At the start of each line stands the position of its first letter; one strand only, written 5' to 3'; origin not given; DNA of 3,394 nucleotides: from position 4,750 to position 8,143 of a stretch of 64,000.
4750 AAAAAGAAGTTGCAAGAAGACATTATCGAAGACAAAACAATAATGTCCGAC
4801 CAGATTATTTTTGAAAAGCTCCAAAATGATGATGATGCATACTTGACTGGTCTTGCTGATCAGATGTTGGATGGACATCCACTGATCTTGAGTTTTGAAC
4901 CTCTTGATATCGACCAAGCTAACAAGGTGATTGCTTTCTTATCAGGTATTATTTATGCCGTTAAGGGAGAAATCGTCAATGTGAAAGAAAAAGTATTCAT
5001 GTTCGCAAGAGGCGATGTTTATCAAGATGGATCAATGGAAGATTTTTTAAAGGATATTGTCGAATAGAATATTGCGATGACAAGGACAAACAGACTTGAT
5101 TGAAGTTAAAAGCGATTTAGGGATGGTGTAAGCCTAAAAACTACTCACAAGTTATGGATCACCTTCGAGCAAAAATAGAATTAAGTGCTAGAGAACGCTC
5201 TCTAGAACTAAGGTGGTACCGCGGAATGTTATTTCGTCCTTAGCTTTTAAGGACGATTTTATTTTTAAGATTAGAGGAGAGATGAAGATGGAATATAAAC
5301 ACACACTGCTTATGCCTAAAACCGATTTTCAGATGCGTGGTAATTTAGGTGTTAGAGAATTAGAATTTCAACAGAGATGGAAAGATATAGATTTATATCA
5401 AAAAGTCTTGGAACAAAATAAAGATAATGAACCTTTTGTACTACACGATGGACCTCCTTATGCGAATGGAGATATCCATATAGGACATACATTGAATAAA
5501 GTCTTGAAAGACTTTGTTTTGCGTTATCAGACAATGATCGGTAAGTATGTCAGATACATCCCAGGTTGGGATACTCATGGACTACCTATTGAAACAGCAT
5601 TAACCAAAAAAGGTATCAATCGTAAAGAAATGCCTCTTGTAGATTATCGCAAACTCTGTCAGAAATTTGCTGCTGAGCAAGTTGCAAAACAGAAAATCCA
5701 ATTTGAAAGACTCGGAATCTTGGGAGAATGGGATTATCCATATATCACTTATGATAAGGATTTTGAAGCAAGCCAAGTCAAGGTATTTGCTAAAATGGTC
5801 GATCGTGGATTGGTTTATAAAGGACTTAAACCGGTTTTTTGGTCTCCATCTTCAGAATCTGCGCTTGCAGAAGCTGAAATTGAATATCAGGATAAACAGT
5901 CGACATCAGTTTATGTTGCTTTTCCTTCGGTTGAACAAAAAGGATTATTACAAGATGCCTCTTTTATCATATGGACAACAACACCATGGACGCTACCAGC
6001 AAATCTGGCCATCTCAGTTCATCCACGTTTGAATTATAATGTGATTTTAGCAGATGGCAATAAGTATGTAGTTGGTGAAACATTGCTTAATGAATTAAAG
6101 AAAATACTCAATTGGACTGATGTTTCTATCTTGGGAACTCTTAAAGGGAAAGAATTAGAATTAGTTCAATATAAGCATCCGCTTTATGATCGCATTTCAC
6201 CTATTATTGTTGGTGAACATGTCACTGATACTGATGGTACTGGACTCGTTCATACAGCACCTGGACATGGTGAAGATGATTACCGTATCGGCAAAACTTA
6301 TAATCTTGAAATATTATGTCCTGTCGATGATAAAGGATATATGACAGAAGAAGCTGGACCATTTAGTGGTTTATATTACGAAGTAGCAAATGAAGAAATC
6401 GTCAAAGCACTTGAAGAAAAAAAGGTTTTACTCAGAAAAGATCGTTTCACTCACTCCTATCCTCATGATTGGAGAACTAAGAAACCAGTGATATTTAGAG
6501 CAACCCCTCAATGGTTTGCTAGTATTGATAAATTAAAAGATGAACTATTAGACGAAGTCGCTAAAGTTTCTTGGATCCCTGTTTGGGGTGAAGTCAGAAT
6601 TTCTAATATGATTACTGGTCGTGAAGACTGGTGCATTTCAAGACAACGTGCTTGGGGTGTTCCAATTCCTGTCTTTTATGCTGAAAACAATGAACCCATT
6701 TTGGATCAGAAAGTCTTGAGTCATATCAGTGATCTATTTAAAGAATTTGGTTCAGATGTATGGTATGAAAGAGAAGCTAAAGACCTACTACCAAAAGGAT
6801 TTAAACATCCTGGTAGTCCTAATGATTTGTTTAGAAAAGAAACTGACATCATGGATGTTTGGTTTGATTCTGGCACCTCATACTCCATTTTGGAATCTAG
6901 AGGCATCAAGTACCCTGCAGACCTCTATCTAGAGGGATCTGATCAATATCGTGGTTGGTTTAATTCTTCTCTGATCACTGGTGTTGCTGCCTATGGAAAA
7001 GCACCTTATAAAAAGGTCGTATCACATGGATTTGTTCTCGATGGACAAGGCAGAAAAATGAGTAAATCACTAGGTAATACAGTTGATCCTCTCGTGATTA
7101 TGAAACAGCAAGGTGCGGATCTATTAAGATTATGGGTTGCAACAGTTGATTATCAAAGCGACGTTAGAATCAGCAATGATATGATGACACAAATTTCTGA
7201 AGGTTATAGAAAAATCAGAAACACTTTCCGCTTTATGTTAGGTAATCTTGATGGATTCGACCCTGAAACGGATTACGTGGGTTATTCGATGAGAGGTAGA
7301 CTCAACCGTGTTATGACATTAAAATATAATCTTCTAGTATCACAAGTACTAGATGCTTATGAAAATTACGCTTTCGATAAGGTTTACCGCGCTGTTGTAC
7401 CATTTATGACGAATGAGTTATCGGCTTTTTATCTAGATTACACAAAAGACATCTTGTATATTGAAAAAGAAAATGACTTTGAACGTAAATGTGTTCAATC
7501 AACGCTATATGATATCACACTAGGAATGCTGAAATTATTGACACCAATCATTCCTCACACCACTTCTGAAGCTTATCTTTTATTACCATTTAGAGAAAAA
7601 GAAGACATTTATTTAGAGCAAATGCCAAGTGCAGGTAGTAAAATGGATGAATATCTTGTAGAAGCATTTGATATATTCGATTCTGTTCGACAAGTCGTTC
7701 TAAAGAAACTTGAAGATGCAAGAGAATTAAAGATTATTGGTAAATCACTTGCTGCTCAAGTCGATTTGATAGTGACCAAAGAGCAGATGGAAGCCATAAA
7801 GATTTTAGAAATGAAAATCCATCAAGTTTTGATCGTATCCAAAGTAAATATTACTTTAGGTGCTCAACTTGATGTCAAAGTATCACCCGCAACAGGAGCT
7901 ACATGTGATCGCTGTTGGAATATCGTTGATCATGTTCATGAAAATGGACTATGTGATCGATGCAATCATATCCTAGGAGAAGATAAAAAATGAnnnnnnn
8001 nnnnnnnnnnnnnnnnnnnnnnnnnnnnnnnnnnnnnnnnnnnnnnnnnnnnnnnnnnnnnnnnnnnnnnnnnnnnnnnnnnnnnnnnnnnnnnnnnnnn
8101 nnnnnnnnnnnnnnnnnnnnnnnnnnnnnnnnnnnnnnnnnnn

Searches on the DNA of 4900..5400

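Call 9: search_rna_families(source=window, start=4900, end=5400, threshold=evalue, max_evalue=0.01, show_alignments=2)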
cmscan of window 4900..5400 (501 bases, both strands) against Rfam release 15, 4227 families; matches with E-value up to 0.01: 1.
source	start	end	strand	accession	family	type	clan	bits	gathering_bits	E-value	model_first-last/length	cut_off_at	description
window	5068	5244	+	RF00230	T-box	Cis-reg; leader;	-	83.7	93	9.3e-19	1-219/219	no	T-box leader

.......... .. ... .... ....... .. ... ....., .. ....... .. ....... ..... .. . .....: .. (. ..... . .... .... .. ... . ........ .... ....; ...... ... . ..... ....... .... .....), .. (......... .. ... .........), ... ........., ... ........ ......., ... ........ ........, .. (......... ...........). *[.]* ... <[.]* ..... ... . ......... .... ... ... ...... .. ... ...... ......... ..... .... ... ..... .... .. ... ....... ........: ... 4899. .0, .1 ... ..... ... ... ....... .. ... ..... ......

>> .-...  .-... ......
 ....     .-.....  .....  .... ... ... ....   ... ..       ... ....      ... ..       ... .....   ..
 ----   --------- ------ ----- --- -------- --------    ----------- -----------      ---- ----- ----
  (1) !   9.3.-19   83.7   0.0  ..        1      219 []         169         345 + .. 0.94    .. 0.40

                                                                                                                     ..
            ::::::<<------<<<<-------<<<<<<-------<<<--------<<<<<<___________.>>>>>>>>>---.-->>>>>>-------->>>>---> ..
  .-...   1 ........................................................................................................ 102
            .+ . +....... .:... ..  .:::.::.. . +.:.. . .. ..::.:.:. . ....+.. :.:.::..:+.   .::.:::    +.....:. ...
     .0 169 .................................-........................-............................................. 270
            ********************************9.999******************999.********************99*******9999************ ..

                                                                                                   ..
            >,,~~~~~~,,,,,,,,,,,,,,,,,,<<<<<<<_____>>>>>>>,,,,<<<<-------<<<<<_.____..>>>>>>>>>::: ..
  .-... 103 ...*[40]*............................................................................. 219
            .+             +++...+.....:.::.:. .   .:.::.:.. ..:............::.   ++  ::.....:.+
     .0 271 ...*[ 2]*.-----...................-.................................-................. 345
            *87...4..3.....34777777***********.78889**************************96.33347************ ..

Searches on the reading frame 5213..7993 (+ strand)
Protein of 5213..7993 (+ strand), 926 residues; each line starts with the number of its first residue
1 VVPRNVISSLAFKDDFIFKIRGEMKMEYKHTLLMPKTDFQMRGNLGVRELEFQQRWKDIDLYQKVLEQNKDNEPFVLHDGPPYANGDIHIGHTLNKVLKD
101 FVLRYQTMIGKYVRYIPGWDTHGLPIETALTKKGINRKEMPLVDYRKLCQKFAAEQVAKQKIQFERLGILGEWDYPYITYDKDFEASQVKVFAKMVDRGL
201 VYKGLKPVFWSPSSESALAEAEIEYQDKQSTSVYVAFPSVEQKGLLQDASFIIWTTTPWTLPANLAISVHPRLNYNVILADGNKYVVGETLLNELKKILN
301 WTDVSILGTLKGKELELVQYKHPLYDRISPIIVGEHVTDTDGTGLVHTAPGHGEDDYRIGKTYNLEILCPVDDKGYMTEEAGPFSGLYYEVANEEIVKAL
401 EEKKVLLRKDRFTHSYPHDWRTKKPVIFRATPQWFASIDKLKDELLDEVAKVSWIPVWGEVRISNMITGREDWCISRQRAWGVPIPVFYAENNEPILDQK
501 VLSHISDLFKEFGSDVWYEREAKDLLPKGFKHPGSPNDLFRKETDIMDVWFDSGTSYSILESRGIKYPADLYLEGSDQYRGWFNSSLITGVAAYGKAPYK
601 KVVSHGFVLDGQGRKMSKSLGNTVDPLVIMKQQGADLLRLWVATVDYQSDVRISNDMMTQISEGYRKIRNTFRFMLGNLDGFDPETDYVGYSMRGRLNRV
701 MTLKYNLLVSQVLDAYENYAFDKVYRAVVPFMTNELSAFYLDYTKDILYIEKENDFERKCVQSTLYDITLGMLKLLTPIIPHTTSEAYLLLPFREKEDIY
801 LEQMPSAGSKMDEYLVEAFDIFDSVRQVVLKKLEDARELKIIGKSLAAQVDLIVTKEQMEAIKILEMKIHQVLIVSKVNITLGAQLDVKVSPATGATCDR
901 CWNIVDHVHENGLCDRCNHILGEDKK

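Call 32: search_protein_families(library=ncbifam, proteins=[window:5213-7993:+], max_evalue=1e-10)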
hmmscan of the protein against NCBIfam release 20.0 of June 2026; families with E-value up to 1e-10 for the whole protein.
window:5213-7993:+ (926 aa): 15 families
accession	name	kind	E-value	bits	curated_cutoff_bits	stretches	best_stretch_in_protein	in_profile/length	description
TIGR00392.1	ileS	equivalog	5.5e-287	954.5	621.4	1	39-851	2-858/861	isoleucine--tRNA ligase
NF040702.1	ileS_w_GNAT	exception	2.5e-245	816.8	1999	2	283-919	446-1088/1100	isoleucine--tRNA ligase, N-acetyltransferase domain-containing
TIGR00422.1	valS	equivalog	5.1e-134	448.2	612.1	2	319-881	244-787/863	valine--tRNA ligase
NF009687.0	PRK13208.1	equivalog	3.3e-129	432.4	738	2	320-881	244-789/801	valine--tRNA ligase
NF004349.1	PRK05729.1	equivalog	2.5e-115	386.6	704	2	319-881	238-770/860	valine--tRNA ligase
NF000258.1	MupB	exception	1.4e-110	370.7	1900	1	51-817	11-791/1033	mupirocin-resistant isoleucine--tRNA ligase MupB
NF000257.1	MupA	exception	1.2e-103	347.8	1900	1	52-786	12-756/1024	mupirocin-resistant isoleucine--tRNA ligase MupA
NF011492.0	PRK14900.1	equivalog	3.6e-79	266.8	1783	2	318-884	252-802/1044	valine--tRNA ligase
NF000540.1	alt_ValS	exception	3.7e-67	227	900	3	385-872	338-820/827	valine--tRNA ligase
NF008957.0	PRK12300.1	subfamily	6.4e-48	163.4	677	2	51-358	12-323/946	leucine--tRNA ligase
TIGR00396.1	leuS_bact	equivalog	2e-42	145.3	548.4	1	51-246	9-187/843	leucine--tRNA ligase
TIGR00395.1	leuS_arch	equivalog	1.3e-34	119.4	648.5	1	51-358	6-317/938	leucine--tRNA ligase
TIGR00398.1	metG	equivalog_domain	1.5e-34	119.6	336.35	2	82-222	8-134/530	methionine--tRNA ligase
NF001100.0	PRK00133.1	equivalog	8.3e-24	84.1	587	1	80-219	12-137/676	methionine--tRNA ligase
NF008900.0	PRK12267.1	equivalog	3.9e-22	78.5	598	1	83-225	14-142/648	methionine--tRNA ligase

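Call 83: find_homologous_proteins(query=window:5282-7990:+, max_evalue=1e-100)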
Query window:5282-7990:+ (903 aa): 8000 proteins with E <= 1e-100 among 8000 candidates; the best 120 are listed.
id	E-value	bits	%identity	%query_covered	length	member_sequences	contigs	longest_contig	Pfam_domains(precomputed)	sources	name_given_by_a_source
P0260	0.0e+0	2095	100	100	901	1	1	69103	PF09334.18,PF01406.26,PF08264.20,PF00133.29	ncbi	-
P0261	0.0e+0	2092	100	100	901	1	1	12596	PF09334.18,PF01406.26,PF08264.20,PF00133.29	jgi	-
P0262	0.0e+0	2090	100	100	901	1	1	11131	PF09334.18,PF01406.26,PF08264.20,PF00133.29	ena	-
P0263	0.0e+0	1942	92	100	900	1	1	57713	PF09334.18,PF01406.26,PF08264.20,PF00133.29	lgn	-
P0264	0.0e+0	1928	91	99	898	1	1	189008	PF09334.18,PF01406.26,PF08264.20,PF00133.29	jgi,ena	-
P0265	0.0e+0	1923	90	100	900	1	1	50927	PF09334.18,PF01406.26,PF08264.20,PF00133.29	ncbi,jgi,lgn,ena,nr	ncbi:MAG: isoleucine--tRNA ligase [Firmicutes bacterium]|nr:isoleucine--tRNA ligase [Bacillota bacte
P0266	0.0e+0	1918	91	99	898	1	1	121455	PF09334.18,PF01406.26,PF08264.20,PF00133.29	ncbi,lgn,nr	ncbi:MAG: isoleucine--tRNA ligase [Acholeplasmataceae bacterium]|nr:isoleucine--tRNA ligase [Acholep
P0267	0.0e+0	1915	90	99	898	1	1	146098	PF09334.18,PF01406.26,PF08264.20,PF00133.29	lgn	-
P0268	0.0e+0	1810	84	100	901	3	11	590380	PF09334.18,PF01406.26,PF08264.20,PF00133.29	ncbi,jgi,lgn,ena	-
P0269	0.0e+0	1803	84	99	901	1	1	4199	PF09334.18,PF01406.26,PF08264.20,PF00133.29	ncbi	-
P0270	0.0e+0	1797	84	100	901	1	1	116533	PF09334.18,PF01406.26,PF08264.20,PF00133.29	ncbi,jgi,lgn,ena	-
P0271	0.0e+0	1789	83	100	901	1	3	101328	PF09334.18,PF01406.26,PF08264.20,PF00133.29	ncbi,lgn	ncbi:MAG: isoleucine--tRNA ligase [Bacillota bacterium]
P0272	0.0e+0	1787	82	100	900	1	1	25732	PF09334.18,PF01406.26,PF08264.20,PF00133.29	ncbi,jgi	-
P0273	0.0e+0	1752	82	99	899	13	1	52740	PF09334.18,PF01406.26,PF08264.20,PF00133.29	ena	-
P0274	0.0e+0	1750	81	99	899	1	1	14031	PF09334.18,PF01406.26,PF08264.20,PF00133.29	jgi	-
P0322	0.0e+0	1669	77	99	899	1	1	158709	PF09334.18,PF01406.26,PF08264.20,PF00133.29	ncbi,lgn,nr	ncbi:MAG: isoleucine--tRNA ligase [Tenericutes bacterium]|nr:isoleucine--tRNA ligase [Mycoplasmatota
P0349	0.0e+0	1547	72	99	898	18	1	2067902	PF09334.18,PF01406.26,PF08264.20,PF13603.13,PF00133.29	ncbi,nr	ncbi:isoleucine--tRNA ligase [Tenericutes bacterium MO-XQ]|nr:isoleucine--tRNA ligase [Tenericutes b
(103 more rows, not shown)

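Call 84: find_encoding_contigs(protein=P0322, flank=1500, max_places=1)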
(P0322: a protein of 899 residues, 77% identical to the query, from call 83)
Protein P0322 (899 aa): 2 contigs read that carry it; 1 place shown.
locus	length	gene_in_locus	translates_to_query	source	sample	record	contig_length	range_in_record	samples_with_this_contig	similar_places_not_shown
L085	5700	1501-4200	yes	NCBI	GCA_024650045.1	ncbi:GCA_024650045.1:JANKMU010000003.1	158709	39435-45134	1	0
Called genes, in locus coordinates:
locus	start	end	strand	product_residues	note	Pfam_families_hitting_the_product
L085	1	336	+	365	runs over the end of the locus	PF01926:MMR_HSR1, PF02421:FeoB_N, PF06071:YchF-GTPase_C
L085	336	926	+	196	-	PF01168:Ala_racemase_N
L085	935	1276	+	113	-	PF04472:SepF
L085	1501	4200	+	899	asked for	PF00133:tRNA-synt_1, PF01406:tRNA-synt_1e (faint), PF09334:tRNA-synt_1g, PF08264:Anticodon_1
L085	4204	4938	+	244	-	PF01975:SurE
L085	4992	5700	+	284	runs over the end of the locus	-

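Call 85: find_encoding_contigs(protein=P0349, flank=1500, max_places=1)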
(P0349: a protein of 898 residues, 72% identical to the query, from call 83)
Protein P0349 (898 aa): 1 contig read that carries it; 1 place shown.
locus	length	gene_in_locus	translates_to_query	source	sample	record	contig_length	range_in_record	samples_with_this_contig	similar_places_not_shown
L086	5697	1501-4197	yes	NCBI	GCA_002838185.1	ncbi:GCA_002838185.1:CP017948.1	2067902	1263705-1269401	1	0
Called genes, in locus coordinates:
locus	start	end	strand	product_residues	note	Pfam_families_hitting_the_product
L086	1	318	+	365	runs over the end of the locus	PF01926:MMR_HSR1, PF02421:FeoB_N, PF06071:YchF-GTPase_C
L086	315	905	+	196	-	PF01168:Ala_racemase_N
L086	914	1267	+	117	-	PF04472:SepF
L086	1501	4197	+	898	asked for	PF00133:tRNA-synt_1, PF09334:tRNA-synt_1g, PF13603:tRNA-synt_1_2 (faint), PF01406:tRNA-synt_1e (weak), PF08264:Anticodon_1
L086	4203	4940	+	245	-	PF01975:SurE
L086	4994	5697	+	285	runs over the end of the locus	-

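Call 86: find_encoding_contigs(protein=P0260, flank=10000, max_places=1)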
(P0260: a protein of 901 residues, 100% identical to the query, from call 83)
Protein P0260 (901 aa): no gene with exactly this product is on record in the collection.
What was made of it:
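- Tried and rejected: Source contig: the look-up via the 100%-identical IleRS failed (call 86).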
